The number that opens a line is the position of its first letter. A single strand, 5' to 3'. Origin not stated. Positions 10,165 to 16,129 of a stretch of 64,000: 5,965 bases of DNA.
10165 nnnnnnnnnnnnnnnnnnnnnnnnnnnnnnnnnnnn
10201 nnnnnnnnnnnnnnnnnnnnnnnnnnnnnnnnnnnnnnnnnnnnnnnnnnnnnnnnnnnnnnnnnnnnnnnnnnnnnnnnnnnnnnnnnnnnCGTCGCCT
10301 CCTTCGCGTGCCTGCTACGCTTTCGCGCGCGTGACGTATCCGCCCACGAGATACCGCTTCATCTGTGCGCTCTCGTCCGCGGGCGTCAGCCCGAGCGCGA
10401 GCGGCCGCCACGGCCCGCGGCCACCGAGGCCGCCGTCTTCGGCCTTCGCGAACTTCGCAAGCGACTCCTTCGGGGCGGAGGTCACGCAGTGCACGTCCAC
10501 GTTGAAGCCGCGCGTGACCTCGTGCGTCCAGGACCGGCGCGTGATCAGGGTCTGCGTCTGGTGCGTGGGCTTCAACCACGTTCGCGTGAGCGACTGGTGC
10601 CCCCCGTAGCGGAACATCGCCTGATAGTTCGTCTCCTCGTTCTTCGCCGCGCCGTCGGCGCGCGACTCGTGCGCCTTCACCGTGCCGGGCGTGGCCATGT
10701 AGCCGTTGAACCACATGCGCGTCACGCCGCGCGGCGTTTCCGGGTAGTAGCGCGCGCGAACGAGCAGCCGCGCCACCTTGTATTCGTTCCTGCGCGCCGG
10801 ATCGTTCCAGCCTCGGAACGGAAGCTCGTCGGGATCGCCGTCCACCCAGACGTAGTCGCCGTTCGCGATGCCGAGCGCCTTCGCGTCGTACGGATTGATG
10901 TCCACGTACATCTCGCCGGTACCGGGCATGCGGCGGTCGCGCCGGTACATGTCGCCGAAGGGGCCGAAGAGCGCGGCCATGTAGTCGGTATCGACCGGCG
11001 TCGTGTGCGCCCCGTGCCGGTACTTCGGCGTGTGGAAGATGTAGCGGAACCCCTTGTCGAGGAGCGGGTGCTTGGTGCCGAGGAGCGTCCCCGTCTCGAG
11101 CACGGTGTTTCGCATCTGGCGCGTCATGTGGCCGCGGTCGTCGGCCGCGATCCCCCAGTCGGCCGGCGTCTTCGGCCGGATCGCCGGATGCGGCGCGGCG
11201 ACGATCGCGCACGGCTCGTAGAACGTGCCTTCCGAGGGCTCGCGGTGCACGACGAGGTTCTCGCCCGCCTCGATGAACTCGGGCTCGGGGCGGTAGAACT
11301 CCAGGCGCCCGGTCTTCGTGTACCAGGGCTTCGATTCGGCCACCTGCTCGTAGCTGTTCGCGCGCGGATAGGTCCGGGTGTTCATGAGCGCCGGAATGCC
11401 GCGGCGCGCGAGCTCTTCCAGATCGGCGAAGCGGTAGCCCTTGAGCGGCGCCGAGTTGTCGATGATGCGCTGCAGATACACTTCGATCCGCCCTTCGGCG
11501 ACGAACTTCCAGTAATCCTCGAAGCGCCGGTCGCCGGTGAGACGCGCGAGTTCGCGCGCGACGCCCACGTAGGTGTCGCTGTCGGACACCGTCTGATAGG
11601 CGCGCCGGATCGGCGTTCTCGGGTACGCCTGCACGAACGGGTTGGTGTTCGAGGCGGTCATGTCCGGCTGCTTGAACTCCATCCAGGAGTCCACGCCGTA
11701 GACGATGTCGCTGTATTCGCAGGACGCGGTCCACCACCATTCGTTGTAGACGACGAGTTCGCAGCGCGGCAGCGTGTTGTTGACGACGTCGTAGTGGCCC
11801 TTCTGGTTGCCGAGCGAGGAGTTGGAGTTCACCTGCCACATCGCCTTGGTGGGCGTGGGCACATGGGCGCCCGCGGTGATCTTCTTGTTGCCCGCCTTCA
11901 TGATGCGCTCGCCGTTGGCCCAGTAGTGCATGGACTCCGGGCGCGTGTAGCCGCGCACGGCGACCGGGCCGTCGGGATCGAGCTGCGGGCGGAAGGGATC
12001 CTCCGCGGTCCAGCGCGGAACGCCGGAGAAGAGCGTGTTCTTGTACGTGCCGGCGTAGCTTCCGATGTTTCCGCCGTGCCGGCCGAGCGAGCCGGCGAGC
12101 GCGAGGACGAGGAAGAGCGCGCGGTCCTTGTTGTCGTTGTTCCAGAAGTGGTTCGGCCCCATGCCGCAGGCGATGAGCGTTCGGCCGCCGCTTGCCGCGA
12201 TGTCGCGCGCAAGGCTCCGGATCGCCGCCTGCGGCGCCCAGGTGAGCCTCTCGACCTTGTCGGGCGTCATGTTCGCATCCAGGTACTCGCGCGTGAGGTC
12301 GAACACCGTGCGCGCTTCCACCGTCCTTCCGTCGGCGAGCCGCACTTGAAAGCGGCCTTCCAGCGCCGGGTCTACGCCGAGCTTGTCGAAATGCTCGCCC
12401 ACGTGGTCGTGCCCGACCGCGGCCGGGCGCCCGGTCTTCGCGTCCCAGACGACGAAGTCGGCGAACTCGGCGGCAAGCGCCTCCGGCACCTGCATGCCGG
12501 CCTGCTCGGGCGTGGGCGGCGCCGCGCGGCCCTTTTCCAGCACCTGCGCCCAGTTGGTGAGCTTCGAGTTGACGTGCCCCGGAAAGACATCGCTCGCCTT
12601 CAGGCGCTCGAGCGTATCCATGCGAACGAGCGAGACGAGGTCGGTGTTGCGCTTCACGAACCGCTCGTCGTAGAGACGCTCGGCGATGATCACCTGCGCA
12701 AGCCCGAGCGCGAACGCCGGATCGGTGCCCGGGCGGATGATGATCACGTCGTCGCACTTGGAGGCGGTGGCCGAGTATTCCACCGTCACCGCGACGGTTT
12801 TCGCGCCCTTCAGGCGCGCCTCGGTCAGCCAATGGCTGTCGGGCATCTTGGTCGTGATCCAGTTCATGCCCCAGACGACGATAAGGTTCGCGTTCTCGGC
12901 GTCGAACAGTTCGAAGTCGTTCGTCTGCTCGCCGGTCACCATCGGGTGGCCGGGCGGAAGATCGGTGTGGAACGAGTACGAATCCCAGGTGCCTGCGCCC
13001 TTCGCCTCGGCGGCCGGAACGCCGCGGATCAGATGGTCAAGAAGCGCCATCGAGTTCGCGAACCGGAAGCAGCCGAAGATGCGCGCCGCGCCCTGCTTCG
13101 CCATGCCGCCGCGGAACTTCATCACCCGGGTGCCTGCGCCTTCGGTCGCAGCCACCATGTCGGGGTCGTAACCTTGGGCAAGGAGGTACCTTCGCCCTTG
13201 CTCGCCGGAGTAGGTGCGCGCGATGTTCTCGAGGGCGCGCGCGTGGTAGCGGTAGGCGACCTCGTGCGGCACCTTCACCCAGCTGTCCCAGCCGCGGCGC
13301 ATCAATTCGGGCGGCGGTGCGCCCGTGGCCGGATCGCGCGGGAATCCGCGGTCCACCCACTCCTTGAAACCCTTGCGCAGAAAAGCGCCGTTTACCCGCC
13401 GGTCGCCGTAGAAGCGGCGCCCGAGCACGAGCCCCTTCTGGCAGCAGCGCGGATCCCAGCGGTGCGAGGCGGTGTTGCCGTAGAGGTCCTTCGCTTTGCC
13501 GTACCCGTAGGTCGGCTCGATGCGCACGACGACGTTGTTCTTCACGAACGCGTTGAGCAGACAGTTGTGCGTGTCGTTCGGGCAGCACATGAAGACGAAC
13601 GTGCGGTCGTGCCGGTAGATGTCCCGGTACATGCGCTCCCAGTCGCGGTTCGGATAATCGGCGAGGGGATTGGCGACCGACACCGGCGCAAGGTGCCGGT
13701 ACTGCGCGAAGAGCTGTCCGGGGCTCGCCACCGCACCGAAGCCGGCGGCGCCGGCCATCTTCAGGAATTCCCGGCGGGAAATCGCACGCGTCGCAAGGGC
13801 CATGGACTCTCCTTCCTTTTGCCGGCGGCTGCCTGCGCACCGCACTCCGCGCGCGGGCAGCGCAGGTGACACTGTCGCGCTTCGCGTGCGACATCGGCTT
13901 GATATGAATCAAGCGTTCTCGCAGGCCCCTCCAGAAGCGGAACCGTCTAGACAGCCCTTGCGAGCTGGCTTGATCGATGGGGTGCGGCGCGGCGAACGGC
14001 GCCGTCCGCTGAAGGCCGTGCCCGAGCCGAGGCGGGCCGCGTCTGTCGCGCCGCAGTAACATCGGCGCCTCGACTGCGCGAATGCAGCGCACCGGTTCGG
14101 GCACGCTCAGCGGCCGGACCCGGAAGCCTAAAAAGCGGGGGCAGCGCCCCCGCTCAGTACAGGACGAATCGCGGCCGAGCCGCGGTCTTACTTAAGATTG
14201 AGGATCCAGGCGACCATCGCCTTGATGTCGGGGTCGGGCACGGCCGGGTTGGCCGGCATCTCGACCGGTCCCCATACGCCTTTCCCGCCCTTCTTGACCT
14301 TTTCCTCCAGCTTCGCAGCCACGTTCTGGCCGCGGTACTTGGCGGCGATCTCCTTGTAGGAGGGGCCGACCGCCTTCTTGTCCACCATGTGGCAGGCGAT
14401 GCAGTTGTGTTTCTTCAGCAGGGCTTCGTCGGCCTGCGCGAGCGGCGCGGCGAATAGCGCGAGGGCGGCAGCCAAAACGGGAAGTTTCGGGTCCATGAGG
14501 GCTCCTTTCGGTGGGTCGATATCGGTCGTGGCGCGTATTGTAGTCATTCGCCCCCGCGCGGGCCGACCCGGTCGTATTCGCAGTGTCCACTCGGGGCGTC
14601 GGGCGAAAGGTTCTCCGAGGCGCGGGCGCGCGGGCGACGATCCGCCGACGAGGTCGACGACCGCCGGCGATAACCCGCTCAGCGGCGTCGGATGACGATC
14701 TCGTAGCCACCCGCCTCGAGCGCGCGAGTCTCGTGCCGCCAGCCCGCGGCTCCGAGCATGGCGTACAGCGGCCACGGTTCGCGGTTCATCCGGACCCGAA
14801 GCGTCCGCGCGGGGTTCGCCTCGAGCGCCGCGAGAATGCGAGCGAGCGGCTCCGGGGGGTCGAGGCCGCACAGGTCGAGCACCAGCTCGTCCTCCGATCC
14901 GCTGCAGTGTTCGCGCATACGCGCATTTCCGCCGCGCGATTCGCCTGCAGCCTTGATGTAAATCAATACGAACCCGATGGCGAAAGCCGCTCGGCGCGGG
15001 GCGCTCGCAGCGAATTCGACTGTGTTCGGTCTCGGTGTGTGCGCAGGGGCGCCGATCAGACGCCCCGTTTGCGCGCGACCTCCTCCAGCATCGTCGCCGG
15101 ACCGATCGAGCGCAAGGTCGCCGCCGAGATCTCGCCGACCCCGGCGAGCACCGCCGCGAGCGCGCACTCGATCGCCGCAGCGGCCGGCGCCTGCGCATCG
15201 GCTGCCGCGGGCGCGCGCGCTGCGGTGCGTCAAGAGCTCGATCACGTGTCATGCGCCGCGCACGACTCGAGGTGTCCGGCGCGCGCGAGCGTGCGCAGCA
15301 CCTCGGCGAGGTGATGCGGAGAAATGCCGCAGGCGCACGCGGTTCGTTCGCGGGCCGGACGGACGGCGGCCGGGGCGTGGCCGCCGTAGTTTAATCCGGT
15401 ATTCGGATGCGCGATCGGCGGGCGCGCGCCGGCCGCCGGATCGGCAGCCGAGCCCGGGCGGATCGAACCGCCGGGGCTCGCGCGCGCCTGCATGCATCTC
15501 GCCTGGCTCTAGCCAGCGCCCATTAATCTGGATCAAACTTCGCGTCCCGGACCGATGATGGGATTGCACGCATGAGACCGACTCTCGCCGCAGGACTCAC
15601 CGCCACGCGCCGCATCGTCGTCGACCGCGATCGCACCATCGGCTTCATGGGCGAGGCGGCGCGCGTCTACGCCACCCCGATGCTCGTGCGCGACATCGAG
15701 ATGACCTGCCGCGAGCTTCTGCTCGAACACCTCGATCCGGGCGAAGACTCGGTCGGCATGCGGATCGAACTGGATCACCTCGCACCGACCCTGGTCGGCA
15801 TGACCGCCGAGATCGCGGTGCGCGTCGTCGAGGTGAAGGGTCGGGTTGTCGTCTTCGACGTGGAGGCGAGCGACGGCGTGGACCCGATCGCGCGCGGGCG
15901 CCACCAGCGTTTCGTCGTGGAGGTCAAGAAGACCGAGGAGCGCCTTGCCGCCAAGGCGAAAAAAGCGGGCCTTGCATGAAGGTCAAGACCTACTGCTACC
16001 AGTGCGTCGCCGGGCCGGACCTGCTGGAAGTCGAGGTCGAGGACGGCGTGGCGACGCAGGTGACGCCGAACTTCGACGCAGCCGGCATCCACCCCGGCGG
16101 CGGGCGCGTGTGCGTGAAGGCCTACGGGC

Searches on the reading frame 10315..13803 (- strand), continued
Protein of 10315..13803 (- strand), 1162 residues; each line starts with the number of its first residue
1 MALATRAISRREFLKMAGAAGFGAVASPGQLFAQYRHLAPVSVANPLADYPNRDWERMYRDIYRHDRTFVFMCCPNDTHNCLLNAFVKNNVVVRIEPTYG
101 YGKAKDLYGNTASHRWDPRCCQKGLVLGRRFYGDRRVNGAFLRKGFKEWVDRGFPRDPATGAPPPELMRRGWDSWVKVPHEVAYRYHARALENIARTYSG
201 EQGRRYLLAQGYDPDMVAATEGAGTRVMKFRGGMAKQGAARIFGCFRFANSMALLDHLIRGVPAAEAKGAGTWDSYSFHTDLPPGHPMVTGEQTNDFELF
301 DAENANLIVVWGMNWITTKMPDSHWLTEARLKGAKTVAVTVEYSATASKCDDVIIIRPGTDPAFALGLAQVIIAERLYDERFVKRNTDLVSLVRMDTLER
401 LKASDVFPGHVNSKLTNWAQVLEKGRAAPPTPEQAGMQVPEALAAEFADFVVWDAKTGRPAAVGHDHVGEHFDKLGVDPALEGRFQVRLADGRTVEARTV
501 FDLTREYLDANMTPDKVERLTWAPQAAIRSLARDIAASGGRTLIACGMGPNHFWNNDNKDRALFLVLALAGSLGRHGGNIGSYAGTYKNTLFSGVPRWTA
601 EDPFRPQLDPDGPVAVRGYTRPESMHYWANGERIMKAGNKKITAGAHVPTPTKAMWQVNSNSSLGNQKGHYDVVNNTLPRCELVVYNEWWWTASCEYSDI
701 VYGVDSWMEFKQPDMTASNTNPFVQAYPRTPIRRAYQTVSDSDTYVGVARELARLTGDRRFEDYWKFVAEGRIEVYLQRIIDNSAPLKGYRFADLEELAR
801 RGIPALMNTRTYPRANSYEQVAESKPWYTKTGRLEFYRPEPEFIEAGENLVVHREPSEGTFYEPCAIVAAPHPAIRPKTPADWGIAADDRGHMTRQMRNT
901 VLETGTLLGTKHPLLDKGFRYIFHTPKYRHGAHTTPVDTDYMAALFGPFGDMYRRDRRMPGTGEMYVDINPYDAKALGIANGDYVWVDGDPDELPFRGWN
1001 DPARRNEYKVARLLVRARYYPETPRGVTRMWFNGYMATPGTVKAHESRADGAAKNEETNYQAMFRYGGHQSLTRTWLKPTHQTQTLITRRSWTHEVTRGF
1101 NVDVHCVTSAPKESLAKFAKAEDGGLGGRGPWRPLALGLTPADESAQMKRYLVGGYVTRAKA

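Call 87: predict_structure(alignment_id=A2)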
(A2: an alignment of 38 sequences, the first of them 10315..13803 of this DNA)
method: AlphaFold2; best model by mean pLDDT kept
length: 1162 residues; sequences in the alignment: 38
mean_pLDDT: 83.6   pTM: 0.86
mean pLDDT of the five models: 83.6, 81.2, 81.3, 80.8, 79.6
residues with pLDDT >= 90: 571; 70-90: 395; 50-70: 112; < 50: 84
segments of 3 or more residues with pLDDT < 50: 1-12, 14-47, 49-51, 284-292, 431-433, 549-555, 950-955, 959-961
pLDDT, mean of each block of 10 residues (from residue 1): 38 45 39 40 45 53 78 70 87 86 90 82 64 88 98 97 94 96 98 98 97 96 97 84 94 98 96 75 46 58 88 70 75 90 83 90 95 98 95 96 95 88 71 66 91 96 94 95 96 96 98 97 97 96 73 59 93 87 59 87 95 90 89 82 90 89 74 93 94 93 91 84 88 92 96 97 96 94 87 96 84 71 87 90 90 87 91 90 78 76 94 90 76 54 54 49 77 94 91 88 95 92 89 86 90 88 88 81 83 80 71 81 83 81 83 75 49
secondary structure, 60 per line:
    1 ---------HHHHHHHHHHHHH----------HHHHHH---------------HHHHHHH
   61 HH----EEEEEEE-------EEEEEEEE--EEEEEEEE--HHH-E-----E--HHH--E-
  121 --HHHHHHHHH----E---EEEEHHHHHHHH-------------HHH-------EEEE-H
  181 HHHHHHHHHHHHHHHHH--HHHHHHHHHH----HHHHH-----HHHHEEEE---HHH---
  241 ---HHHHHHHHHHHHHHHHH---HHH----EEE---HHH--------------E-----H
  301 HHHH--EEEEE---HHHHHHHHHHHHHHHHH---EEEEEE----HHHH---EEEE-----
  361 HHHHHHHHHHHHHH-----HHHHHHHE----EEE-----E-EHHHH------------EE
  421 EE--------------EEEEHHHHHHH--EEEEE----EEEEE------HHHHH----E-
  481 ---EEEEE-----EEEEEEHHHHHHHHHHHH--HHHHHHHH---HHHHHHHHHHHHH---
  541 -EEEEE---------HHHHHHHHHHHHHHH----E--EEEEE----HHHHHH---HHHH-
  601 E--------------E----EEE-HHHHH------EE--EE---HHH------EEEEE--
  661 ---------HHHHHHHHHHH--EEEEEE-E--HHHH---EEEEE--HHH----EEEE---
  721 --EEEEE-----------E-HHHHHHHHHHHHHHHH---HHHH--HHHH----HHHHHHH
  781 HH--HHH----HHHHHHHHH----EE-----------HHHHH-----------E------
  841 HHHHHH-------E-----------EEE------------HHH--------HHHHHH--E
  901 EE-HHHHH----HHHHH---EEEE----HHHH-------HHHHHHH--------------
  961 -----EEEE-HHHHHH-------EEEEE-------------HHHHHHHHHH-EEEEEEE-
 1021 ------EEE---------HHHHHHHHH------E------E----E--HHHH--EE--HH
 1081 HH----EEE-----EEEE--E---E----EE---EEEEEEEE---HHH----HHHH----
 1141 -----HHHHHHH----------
elements in order (helices of 4 or more, strands of 3 or more residues): H10-22 H33-38 H54-62 E67-73 E81-88 E91-98 H123-131 E140-143 H144-151 E175-178 H180-197 H200-209 H214-218 H224-227 E228-231 H244-260 E271-273 H300-304 E307-311 H315-331 E335-340 H345-348 E352-355 H361-374 H380-386 E392-394 H403-406 E419-422 E437-440 H441-447 E450-454 E459-463 H470-474 E484-488 E494-499 H500-511 H514-521 H525-537 E542-546 H556-570 E578-582 H587-592 H596-599 E621-623 H625-629 E654-658 H670-680 E683-688 H693-696 E700-704 E714-717 E723-727 H741-756 H760-763 H766-769 H774-782 H792-800 H818-822 H841-846 E866-868 H892-897 E900-902 H904-908 H913-917 E921-924 H929-932 H940-946 E966-969 H971-976 E984-988 H1002-1011 E1013-1019 E1027-1029 H1039-1047 H1069-1072 H1079-1082 E1087-1089 E1095-1098 E1115-1122 H1133-1136 H1146-1152

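Call 90: fold_search(model_id=the predicted structure, library=pdb)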
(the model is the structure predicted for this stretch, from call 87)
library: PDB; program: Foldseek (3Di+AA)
matches with E <= 10: 599; with E <= 0.001: 168
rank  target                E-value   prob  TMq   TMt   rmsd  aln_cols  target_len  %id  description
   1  7b04_H                0.0e+00  1.00  0.90  0.93   3.5      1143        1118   38  Structure of Nitrite oxidoreductase (Nxr) from the anammox bacterium Kuenenia stuttgartiensis. (released 2021-07-14)
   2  7b04_K                0.0e+00  1.00  0.89  0.92   2.9      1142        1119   38  Structure of Nitrite oxidoreductase (Nxr) from the anammox bacterium Kuenenia stuttgartiensis. (released 2021-07-14)
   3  7b04_Q                0.0e+00  1.00  0.89  0.93   2.8      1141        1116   38  Structure of Nitrite oxidoreductase (Nxr) from the anammox bacterium Kuenenia stuttgartiensis. (released 2021-07-14)
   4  7b04_B                0.0e+00  1.00  0.89  0.92   3.8      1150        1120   38  Structure of Nitrite oxidoreductase (Nxr) from the anammox bacterium Kuenenia stuttgartiensis. (released 2021-07-14)
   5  7b04_N                0.0e+00  1.00  0.89  0.93   2.8      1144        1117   38  Structure of Nitrite oxidoreductase (Nxr) from the anammox bacterium Kuenenia stuttgartiensis. (released 2021-07-14)
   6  7b04_E                8.5e-95  1.00  0.88  0.92   3.2      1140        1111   38  Structure of Nitrite oxidoreductase (Nxr) from the anammox bacterium Kuenenia stuttgartiensis. (released 2021-07-14)
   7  5e7o_A                2.9e-54  1.00  0.62  0.80   5.6      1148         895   20  Crystal structure of the perchlorate reductase PcrAB mutant W461E of PcrA from Azospira suillum PS (released 2016-03-09)
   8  4ydd_A                1.4e-53  1.00  0.62  0.80   5.5      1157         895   20  Crystal structure of the perchlorate reductase PcrAB from Azospira suillum PS (released 2016-03-09)
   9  4ydd_C                2.3e-53  1.00  0.62  0.80   5.4      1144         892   21  Crystal structure of the perchlorate reductase PcrAB from Azospira suillum PS (released 2016-03-09)
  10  5ch7_C                5.5e-53  1.00  0.63  0.81   5.2      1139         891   21  Crystal structure of the perchlorate reductase PcrAB - Phe164 gate switch intermediate - from Azospira suillum PS (released 2016-03-09)
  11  5ch7_A                1.0e-52  1.00  0.63  0.80   5.1      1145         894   21  Crystal structure of the perchlorate reductase PcrAB - Phe164 gate switch intermediate - from Azospira suillum PS (released 2016-03-09)
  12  2ivf_A                1.5e-45  1.00  0.57  0.71   8.1      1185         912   19  Ethylbenzene dehydrogenase from Aromatoleum aromaticum (released 2006-09-14)
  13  3egw_A                3.0e-45  1.00  0.62  0.58   7.4      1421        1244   17  The crystal structure of the NarGHI mutant NarH - C16A (released 2010-03-02)
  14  1r27_A                5.1e-45  1.00  0.61  0.58   7.8      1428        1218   17  Crystal Structure of NarGH complex (released 2004-02-17)
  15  1q16_A                1.4e-44  1.00  0.62  0.58   7.4      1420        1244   17  Crystal structure of Nitrate Reductase A, NarGHI, from Escherichia coli (released 2003-10-07)
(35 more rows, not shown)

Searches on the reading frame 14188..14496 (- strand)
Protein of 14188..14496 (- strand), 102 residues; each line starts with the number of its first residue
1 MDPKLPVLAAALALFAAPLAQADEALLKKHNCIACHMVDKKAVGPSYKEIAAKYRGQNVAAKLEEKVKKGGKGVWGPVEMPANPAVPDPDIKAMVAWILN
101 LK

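Call 3: search_protein_families(library=pfam, proteins=[window:14188-14496:-])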
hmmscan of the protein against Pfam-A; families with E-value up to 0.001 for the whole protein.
window:14188-14496:- (102 aa): 2 families
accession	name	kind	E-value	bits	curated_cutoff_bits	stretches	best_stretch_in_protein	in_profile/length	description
PF00034.26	Cytochrom_C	-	1.2e-09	39.8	21.3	1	26-102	7-90/90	Cytochrome c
PF13442.11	Cytochrome_CBB3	-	4.6e-07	30.5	27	1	24-98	7-68/68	Cytochrome C oxidase, cbb3-type, subunit III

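Call 4: search_protein_families(library=ncbifam, proteins=[window:14188-14496:-])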
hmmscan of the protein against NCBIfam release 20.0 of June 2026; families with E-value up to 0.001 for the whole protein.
window:14188-14496:- (102 aa): 2 families
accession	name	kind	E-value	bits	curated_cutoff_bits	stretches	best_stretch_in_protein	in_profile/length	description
NF045774.1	cytochro_C551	exception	5.2e-05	23.2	118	1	22-100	40-108/110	cytochrome c551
NF045773.1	cytochro_C550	exception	0.00013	21.9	125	1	22-99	51-117/118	cytochrome c550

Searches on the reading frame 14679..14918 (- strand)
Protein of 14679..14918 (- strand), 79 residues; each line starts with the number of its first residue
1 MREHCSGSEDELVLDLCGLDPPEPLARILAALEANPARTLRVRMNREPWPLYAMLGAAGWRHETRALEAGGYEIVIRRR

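Call 57: search_protein_families(library=pfam, proteins=[window:14679-14918:-], max_evalue=0.00001)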
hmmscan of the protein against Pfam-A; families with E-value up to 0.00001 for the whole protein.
window:14679-14918:- (79 aa): 1 family
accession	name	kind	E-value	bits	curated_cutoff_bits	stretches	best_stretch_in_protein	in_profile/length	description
PF10006.14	DUF2249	-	2.3e-11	43.8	29.5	1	13-78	1-70/70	Uncharacterized conserved protein (DUF2249)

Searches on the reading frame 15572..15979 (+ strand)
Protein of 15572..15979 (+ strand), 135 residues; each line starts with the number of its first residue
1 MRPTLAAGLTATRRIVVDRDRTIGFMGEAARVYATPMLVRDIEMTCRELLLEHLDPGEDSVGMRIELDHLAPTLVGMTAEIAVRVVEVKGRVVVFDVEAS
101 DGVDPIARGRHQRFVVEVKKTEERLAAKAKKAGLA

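Call 3: search_protein_families(library=pfam, proteins=[window:15572-15979:+])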
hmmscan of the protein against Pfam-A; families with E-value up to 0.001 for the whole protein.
window:15572-15979:+ (135 aa): 2 families
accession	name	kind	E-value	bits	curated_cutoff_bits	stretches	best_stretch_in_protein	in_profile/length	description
PF22636.2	FlK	-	2.4e-32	111.6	27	1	17-118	1-102/103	Fluoroacetyl-CoA-specific thioesterase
PF03061.28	4HBT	-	3.5e-05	24.5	20.6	1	44-102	15-73/79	Thioesterase superfamily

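Call 4: search_protein_families(library=ncbifam, proteins=[window:15572-15979:+])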
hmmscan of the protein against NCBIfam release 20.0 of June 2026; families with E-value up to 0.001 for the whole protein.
window:15572-15979:+ (135 aa): 0 families
